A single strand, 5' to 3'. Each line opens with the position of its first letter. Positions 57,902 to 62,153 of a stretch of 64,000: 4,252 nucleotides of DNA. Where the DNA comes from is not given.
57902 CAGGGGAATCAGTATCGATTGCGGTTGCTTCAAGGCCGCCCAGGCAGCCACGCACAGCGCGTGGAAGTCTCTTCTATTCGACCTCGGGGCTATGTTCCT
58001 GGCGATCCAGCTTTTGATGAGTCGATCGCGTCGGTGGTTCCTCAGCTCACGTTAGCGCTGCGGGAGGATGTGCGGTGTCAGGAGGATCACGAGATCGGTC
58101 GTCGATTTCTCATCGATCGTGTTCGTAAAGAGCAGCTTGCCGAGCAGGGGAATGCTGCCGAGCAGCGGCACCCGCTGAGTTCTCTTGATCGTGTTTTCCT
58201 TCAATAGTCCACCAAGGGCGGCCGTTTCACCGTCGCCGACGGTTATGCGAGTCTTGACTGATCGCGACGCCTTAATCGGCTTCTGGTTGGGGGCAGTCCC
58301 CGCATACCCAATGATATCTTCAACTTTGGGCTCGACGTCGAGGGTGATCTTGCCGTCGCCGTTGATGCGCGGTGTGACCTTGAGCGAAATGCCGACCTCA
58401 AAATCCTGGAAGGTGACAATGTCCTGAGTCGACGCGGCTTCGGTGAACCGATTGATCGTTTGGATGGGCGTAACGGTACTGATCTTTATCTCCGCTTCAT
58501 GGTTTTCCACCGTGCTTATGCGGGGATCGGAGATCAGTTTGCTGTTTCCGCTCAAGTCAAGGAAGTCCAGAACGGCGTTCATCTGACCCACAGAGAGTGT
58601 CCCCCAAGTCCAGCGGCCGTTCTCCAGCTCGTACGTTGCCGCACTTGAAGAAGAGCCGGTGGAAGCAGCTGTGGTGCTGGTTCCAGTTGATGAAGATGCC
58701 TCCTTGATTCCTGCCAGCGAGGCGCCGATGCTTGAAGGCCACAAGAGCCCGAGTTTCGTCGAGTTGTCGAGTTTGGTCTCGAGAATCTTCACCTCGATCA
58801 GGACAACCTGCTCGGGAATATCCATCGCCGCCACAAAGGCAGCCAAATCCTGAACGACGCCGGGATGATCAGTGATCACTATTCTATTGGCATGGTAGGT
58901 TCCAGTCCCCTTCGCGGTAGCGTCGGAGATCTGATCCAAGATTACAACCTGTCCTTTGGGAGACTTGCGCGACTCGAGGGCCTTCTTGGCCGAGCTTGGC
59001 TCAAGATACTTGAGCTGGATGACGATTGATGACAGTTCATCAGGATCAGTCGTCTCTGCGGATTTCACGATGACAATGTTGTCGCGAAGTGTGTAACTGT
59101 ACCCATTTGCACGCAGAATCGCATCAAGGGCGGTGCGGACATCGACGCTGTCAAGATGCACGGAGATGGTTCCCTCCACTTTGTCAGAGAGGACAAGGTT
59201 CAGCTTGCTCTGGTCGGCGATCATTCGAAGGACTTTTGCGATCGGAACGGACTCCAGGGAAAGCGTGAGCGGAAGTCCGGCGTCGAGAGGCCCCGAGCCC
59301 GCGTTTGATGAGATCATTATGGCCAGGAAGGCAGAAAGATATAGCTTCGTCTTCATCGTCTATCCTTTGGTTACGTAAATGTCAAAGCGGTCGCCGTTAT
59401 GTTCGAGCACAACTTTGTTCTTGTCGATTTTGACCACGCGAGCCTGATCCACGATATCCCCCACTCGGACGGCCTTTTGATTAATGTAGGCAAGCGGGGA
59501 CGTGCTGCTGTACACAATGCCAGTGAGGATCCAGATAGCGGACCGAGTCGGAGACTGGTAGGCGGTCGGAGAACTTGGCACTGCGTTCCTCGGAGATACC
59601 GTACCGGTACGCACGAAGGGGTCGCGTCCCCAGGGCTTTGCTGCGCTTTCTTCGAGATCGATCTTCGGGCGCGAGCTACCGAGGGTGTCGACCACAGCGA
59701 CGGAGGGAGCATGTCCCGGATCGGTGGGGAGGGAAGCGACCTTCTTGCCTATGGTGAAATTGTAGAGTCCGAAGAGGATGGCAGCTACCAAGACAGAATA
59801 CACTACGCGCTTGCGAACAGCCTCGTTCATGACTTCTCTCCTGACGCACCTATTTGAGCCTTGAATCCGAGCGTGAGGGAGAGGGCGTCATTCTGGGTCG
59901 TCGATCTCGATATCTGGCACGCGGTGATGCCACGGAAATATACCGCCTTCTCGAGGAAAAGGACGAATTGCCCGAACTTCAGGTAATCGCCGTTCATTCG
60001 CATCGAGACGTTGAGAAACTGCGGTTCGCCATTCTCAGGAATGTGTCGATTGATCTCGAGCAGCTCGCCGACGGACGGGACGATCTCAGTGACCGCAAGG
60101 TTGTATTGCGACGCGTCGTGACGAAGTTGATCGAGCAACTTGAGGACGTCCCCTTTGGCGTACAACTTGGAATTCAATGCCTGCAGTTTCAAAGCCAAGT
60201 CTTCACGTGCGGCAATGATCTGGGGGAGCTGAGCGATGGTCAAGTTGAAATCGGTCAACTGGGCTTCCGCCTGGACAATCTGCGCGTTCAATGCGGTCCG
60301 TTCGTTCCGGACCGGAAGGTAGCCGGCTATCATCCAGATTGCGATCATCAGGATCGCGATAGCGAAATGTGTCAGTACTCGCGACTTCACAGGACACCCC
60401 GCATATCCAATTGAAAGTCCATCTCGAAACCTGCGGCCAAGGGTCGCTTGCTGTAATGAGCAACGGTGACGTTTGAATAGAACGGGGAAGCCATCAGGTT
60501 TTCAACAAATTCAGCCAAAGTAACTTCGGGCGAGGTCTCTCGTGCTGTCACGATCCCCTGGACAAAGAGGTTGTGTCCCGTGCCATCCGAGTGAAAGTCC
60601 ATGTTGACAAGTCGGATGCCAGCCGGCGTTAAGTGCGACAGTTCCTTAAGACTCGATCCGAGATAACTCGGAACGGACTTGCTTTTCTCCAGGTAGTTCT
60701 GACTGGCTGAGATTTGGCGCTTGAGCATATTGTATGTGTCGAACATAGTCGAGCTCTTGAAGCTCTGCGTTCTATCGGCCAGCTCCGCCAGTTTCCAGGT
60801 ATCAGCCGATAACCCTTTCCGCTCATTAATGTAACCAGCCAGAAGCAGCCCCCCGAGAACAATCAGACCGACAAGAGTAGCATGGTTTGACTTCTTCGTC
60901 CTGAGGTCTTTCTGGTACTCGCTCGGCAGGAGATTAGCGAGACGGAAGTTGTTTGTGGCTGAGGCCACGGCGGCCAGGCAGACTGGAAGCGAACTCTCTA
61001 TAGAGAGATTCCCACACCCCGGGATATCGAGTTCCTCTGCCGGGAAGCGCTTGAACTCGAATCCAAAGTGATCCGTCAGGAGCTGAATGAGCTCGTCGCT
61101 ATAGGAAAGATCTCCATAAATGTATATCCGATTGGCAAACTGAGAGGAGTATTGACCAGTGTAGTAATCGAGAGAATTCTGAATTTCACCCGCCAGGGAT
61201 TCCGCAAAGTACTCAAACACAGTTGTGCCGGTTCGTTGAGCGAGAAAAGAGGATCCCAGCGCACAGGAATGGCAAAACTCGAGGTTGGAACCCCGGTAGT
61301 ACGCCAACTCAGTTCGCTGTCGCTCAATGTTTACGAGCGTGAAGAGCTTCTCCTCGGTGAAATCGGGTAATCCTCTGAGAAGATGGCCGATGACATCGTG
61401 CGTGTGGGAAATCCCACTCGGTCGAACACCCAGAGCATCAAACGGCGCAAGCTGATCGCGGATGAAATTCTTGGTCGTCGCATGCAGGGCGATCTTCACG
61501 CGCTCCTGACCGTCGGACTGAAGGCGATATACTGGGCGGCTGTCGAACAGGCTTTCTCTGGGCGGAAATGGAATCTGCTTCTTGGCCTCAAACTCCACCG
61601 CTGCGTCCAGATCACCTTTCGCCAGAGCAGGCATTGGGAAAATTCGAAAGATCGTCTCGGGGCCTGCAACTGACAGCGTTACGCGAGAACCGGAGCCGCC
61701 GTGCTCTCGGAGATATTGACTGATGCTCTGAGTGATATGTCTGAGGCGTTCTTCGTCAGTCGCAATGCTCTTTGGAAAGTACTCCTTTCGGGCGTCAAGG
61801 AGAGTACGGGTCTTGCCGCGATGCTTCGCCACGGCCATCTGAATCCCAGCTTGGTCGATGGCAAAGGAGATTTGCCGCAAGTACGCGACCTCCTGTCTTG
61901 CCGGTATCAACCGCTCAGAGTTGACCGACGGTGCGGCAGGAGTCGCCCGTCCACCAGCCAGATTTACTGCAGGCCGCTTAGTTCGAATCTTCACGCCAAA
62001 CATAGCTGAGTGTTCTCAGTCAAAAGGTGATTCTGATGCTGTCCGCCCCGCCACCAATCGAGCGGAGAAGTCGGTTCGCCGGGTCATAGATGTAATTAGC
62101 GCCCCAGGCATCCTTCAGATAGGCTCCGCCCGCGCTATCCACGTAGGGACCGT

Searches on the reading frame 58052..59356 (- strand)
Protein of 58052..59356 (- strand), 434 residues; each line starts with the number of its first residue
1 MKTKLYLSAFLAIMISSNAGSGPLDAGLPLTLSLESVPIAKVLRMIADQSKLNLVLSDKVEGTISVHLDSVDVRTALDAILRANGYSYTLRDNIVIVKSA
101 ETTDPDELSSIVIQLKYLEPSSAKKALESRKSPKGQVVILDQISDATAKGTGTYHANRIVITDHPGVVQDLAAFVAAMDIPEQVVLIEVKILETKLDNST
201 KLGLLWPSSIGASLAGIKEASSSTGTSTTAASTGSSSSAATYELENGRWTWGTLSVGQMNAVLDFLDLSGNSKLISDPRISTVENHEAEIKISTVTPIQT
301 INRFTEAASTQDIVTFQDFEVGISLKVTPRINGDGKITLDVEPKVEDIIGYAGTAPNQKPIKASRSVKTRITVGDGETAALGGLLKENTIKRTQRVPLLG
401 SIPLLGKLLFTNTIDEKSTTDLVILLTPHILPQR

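Call 74: search_protein_families(library=pfam, proteins=[window:58052-59356:-], max_evalue=0.001)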
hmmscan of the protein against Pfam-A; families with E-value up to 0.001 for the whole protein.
window:58052-59356:- (434 aa): 4 families
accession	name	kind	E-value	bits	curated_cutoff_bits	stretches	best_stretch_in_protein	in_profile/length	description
PF00263.26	Secretin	-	2.8e-41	141.4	27.5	1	268-431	4-168/169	Bacterial type II and III secretion system protein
PF07660.19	STN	-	2.2e-10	40.6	28.4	1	53-99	2-51/52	Secretin and TonB N terminus short domain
PF21305.2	type_II_gspD_N0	-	0.00017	21.8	27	1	34-91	3-64/71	GspD-like, N0 domain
PF03958.22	Secretin_N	-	0.00085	19.9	28.2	0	112-183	3-68/69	Bacterial type II/III secretion system short domain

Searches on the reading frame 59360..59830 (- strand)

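Call 74: search_protein_families(library=pfam, proteins=[window:59360-59830:-], max_evalue=0.001)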
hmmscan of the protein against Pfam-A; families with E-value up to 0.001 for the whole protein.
window:59360-59830:- (156 aa): 1 family
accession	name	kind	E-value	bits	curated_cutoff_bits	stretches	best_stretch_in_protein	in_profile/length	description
PF16537.11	T2SSB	-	9e-05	22.5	28.4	1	104-151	8-58/60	Type II secretion system protein B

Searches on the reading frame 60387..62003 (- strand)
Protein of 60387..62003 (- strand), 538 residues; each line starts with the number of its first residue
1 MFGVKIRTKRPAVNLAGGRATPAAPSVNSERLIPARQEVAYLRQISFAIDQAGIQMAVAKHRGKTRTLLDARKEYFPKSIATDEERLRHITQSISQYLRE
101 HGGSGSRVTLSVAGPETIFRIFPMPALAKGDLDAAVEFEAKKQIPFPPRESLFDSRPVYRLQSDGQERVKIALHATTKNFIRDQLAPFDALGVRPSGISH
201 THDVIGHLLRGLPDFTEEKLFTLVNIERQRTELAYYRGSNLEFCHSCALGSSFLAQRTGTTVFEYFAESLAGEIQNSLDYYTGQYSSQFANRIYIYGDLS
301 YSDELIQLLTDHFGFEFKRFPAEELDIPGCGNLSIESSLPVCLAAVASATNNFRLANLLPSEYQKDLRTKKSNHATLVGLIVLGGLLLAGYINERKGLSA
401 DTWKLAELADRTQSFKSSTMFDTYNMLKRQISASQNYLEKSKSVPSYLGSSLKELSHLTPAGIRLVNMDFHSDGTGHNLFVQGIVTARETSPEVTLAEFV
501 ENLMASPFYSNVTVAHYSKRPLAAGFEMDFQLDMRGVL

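Call 74: search_protein_families(library=pfam, proteins=[window:60387-62003:-], max_evalue=0.001)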
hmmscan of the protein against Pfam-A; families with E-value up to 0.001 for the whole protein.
window:60387-62003:- (538 aa): 1 family
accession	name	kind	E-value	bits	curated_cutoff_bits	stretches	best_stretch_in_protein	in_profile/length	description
PF11104.14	PilM_2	-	6.4e-13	48.8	27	1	56-256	11-217/340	Type IV pilus assembly protein PilM;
